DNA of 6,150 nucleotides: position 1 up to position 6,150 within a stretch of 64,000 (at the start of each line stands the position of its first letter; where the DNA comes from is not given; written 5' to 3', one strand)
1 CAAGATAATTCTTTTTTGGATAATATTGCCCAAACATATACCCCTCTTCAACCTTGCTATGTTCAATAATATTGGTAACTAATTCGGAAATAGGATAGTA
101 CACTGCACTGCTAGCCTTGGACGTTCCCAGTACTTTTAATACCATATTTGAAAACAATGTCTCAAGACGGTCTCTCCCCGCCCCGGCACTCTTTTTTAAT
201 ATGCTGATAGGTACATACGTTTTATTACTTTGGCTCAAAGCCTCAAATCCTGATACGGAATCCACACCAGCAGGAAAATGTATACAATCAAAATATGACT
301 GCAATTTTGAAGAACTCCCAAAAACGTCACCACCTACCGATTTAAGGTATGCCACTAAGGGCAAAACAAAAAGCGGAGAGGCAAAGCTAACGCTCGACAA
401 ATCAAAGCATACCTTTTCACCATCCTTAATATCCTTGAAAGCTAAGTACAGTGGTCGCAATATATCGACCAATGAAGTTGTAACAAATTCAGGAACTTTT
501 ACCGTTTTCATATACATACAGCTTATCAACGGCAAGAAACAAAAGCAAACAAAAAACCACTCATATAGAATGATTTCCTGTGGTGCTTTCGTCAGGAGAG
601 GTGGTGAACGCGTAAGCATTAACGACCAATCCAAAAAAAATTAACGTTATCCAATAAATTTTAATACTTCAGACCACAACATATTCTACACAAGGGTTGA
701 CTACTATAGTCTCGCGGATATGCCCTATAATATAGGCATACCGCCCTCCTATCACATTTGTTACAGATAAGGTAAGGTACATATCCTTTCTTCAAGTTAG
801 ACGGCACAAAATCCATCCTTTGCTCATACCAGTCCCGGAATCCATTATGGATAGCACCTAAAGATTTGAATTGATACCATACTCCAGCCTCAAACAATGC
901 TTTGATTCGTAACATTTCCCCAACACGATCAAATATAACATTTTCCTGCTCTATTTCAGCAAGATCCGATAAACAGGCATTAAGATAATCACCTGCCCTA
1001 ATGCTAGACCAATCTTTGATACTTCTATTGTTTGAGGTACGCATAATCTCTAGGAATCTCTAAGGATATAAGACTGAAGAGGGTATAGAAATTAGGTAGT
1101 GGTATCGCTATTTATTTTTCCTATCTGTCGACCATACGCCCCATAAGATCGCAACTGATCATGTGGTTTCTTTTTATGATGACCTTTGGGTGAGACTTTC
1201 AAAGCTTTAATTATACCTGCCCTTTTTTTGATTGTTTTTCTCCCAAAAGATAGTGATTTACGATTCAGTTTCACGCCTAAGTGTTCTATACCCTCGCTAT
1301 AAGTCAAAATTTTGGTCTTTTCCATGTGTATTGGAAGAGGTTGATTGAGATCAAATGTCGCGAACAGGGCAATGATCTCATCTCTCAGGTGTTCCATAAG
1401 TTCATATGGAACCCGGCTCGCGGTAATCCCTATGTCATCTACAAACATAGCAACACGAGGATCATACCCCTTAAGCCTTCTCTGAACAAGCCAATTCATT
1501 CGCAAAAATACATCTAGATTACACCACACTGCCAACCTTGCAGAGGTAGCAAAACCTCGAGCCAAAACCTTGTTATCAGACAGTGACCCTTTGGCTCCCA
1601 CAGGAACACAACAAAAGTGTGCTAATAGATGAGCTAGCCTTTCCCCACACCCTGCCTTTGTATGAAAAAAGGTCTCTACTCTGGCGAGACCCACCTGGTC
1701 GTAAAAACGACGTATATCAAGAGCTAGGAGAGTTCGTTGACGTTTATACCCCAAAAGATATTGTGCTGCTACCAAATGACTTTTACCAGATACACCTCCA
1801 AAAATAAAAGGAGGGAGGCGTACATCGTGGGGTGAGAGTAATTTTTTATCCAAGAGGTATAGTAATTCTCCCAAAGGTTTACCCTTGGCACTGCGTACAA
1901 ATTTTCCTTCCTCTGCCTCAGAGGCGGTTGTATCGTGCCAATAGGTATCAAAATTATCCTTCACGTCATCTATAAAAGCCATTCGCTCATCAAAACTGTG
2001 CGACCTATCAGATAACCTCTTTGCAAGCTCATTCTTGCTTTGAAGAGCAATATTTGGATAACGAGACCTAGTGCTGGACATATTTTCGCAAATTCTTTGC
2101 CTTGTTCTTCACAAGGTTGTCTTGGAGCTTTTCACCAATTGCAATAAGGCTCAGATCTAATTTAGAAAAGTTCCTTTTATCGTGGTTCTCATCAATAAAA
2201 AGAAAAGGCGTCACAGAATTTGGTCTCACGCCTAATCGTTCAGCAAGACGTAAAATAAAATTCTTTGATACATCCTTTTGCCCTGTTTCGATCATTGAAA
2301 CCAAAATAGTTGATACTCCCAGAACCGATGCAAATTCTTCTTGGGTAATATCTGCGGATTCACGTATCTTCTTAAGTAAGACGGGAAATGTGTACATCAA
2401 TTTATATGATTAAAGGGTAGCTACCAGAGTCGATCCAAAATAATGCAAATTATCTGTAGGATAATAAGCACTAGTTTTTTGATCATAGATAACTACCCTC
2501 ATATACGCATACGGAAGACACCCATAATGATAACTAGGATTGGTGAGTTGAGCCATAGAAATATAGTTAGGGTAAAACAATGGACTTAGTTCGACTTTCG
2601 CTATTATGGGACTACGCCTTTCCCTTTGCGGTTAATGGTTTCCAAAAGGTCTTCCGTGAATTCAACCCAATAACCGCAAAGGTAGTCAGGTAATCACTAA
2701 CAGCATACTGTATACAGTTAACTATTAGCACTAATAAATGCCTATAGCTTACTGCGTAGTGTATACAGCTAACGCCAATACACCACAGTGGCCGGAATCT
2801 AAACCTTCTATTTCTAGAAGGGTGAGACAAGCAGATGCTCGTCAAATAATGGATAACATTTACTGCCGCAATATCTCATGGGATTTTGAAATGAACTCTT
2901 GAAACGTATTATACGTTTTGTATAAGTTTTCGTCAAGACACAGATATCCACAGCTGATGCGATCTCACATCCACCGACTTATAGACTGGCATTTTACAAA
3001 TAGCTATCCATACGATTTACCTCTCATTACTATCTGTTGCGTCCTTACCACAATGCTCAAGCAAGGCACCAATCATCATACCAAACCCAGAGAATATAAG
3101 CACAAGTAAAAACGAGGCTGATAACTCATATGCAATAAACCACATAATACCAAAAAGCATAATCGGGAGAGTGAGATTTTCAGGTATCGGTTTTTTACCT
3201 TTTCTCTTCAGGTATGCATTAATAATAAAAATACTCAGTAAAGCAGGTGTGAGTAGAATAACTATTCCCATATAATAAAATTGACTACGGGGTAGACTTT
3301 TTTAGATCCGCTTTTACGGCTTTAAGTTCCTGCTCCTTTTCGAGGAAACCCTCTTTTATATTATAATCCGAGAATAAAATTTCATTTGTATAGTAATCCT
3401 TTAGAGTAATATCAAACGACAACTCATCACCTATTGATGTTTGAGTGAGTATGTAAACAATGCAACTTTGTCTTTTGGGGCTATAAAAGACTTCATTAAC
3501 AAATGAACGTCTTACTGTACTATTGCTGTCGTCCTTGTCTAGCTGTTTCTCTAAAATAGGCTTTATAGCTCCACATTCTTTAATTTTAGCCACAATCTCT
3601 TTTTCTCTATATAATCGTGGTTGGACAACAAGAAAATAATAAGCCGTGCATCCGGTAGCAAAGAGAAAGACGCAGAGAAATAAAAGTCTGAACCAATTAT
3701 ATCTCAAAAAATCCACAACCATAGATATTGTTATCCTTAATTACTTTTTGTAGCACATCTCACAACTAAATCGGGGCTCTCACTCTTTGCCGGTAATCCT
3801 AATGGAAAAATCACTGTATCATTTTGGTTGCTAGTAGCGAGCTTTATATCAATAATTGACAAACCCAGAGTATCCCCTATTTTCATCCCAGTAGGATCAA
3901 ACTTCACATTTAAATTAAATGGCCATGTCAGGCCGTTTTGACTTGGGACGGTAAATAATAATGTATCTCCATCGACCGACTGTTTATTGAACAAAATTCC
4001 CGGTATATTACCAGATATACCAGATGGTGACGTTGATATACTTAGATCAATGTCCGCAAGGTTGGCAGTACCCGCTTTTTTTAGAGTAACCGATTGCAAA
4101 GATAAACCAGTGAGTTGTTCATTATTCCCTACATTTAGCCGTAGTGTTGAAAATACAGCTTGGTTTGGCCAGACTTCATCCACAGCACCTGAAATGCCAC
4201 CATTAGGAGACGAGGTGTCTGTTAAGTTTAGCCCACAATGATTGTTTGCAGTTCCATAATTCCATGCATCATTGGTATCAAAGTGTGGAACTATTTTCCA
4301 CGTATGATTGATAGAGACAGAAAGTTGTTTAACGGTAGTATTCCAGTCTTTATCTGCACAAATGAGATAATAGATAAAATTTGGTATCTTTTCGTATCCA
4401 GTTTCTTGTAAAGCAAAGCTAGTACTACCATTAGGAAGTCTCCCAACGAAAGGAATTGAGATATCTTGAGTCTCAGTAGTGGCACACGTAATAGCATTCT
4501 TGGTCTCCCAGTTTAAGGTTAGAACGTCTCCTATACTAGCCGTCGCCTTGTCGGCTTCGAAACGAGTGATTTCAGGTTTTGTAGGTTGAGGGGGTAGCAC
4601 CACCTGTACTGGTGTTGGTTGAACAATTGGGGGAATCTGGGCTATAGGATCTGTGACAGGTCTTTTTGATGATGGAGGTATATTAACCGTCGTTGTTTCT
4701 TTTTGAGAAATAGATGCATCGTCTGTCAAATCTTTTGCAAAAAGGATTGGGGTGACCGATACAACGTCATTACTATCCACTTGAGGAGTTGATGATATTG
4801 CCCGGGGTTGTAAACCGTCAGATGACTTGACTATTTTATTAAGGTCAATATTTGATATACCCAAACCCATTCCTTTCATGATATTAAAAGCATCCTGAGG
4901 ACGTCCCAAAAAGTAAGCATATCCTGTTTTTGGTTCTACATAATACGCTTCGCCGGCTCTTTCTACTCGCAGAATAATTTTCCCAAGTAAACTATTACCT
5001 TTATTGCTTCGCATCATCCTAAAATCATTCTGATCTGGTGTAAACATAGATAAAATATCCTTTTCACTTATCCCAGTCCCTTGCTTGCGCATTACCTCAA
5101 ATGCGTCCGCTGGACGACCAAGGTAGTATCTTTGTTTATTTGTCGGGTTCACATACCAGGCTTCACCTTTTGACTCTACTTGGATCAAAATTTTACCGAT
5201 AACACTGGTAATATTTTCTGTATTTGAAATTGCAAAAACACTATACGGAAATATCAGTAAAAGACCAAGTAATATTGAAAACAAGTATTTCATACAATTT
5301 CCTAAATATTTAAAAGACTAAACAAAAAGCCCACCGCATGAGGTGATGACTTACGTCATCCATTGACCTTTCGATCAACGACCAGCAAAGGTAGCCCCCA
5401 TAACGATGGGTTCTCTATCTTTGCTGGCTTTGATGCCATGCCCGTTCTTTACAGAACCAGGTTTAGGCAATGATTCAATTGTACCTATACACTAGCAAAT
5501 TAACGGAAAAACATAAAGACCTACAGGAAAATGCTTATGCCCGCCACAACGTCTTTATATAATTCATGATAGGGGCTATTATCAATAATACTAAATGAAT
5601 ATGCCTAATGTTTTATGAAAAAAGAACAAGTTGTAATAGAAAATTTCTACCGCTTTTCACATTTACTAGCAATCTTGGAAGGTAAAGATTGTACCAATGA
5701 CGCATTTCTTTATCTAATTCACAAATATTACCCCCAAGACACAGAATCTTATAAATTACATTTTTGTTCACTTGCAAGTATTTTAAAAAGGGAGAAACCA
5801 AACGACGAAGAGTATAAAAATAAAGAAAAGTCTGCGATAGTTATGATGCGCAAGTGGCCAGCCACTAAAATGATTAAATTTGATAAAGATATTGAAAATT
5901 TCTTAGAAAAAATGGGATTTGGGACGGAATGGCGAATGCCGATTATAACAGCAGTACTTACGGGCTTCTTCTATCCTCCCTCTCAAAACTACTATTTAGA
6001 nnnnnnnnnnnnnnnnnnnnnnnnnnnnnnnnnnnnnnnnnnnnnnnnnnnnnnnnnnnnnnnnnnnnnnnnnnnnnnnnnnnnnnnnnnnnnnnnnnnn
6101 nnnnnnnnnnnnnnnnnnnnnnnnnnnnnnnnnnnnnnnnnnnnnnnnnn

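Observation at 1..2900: Four-gene reverse-transcriptase operon (XRE-HTH, RT, Zn-ribbon protein, GHKL-like partial gene) as a candidate retroelement defence system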

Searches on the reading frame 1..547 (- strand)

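Call 6: search_protein_families(library=pfam, proteins=[window:1-547:-], max_evalue=1)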
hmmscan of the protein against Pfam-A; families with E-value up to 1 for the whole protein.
window:1-547:- (182 aa): 0 families

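Call 7: search_protein_families(library=padloc, proteins=[window:1-547:-], max_evalue=1)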
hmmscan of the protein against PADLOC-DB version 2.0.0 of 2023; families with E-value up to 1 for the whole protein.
window:1-547:- (182 aa): 0 families

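Call 8: search_protein_families(library=ncbifam, proteins=[window:1-547:-], max_evalue=1)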
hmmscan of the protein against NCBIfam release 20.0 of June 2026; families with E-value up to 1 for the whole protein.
window:1-547:- (182 aa): 1 family
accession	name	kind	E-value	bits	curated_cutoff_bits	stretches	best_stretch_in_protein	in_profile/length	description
NF008221.0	PRK10992.1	equivalog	0.2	11.1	254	1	108-174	147-215/220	iron-sulfur cluster repair protein YtfE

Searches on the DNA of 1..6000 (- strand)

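Call 9: search_rna_families(source=window, start=1, end=6000, threshold=evalue, max_evalue=10, show_alignments=3)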
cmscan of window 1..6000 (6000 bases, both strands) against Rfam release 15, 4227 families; matches with E-value up to 10: 6.
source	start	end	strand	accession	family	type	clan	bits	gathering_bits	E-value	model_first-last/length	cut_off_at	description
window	5345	5469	-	RF03000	LOOT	Gene; sRNA;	-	85.9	46.4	7.5e-16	1-121/121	no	LOOT RNA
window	4659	4758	+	RF01930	bxd_2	Gene; lncRNA;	-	23.6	80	0.043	1-91/91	no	Bithoraxoid conserved region 2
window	5104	5316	+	RF01578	RUF1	Gene; sRNA;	-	23.2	70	0.36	1-264/264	no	Plasmodium RNA of unkown function RUF1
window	3578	3716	+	RF02157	NPPA-AS1_2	Gene; lncRNA;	-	20.6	60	7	1-150/150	no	NPPA antisense RNA 1 conserved region 2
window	5807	5848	+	RF01306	sR52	Gene; snRNA; snoRNA; CD-box;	-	17.8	50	2.8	1-60/60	no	Small nucleolar RNA sR52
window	4784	4897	+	RF01295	SCARNA7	Gene; snRNA; snoRNA; scaRNA;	-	17.3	65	0.46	1-330/330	no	Small Cajal body-specific RNA 7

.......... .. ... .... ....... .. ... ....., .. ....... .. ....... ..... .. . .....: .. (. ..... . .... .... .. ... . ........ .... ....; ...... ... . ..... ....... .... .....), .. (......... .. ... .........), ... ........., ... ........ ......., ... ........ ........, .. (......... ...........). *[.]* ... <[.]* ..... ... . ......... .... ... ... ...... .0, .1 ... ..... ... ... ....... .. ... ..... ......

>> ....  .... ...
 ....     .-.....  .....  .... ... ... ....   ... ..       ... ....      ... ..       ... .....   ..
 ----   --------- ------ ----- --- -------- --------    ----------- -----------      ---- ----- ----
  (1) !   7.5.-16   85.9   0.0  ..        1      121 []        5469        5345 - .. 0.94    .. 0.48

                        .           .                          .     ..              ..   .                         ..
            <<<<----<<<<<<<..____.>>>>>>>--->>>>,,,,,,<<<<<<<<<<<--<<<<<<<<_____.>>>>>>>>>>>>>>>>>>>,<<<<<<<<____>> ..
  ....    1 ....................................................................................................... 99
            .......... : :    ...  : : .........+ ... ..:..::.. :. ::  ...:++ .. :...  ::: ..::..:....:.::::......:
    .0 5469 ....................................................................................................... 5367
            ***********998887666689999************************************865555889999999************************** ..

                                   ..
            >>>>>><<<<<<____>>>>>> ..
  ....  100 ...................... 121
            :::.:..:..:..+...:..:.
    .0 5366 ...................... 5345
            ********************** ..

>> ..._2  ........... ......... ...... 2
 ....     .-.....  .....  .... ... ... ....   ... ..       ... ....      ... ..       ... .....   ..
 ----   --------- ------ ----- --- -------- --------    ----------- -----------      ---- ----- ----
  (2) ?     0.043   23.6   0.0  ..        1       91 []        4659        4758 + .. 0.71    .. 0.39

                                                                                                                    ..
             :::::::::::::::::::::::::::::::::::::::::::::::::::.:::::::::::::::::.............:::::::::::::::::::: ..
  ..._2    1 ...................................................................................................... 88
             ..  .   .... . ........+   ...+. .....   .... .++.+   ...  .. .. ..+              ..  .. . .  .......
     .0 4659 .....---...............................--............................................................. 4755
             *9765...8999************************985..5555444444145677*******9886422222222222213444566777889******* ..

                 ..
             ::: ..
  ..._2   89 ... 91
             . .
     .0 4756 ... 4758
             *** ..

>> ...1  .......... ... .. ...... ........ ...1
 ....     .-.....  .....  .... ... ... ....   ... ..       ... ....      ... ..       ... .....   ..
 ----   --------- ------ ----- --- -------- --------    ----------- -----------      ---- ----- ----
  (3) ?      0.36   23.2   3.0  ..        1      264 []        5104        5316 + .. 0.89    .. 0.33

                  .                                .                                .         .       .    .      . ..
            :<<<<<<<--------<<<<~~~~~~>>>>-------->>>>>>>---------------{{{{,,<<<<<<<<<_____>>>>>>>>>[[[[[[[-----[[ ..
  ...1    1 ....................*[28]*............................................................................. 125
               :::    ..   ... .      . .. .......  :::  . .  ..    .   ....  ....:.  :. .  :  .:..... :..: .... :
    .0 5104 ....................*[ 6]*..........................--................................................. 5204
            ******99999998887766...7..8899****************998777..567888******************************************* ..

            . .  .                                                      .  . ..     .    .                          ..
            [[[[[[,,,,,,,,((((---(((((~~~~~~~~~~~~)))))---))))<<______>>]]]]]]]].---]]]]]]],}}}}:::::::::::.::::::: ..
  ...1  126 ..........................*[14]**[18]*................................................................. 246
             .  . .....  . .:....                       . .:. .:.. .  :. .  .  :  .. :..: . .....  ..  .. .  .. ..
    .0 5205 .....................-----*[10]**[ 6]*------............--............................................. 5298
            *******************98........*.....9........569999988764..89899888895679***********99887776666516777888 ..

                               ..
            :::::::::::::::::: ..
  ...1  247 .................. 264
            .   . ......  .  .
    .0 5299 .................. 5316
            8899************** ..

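Call 76: search_rna_families(sources=[L002, L005, L008, L009, L015, L017, L021, L034, L038, L047], threshold=gathering)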
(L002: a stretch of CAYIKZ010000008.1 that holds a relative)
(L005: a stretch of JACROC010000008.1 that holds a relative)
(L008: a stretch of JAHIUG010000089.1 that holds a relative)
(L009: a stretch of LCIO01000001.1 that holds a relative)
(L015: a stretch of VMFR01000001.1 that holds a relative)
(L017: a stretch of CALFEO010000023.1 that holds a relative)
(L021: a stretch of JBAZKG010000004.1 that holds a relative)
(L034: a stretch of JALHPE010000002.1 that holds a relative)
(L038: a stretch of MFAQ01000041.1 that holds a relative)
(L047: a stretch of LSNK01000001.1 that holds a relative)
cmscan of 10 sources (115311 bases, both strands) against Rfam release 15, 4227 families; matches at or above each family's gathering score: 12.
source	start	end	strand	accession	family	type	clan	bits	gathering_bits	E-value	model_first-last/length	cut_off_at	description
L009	10918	10989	-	RF00005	tRNA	Gene; tRNA;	CL00001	75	29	2.3e-14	1-71/71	no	tRNA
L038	10056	10129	-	RF00005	tRNA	Gene; tRNA;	CL00001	72.8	29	9.4e-14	1-71/71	no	tRNA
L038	10897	10970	-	RF00005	tRNA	Gene; tRNA;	CL00001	71.3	29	2.5e-13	1-71/71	no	tRNA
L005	7495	7565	+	RF00005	tRNA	Gene; tRNA;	CL00001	67.2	29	3.3e-12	1-71/71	no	tRNA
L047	9216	9287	-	RF00005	tRNA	Gene; tRNA;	CL00001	64.3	29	2.1e-11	1-71/71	no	tRNA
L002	4532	4603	+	RF00005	tRNA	Gene; tRNA;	CL00001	62.3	29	7.4e-11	1-71/71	no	tRNA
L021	2826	2910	-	RF00005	tRNA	Gene; tRNA;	CL00001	61.9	29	9.8e-11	1-71/71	no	tRNA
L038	8831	8901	-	RF00005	tRNA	Gene; tRNA;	CL00001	60.3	29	2.7e-10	1-71/71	no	tRNA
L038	10996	11068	-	RF00005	tRNA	Gene; tRNA;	CL00001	59.9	29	3.3e-10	1-71/71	no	tRNA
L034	7612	7683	-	RF00005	tRNA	Gene; tRNA;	CL00001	55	29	7.7e-09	1-71/71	no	tRNA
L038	10134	10214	-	RF00005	tRNA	Gene; tRNA;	CL00001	53.4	29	2.1e-08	1-71/71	no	tRNA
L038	11122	11203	+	RF00005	tRNA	Gene; tRNA;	CL00001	52.2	29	4.4e-08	1-71/71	no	tRNA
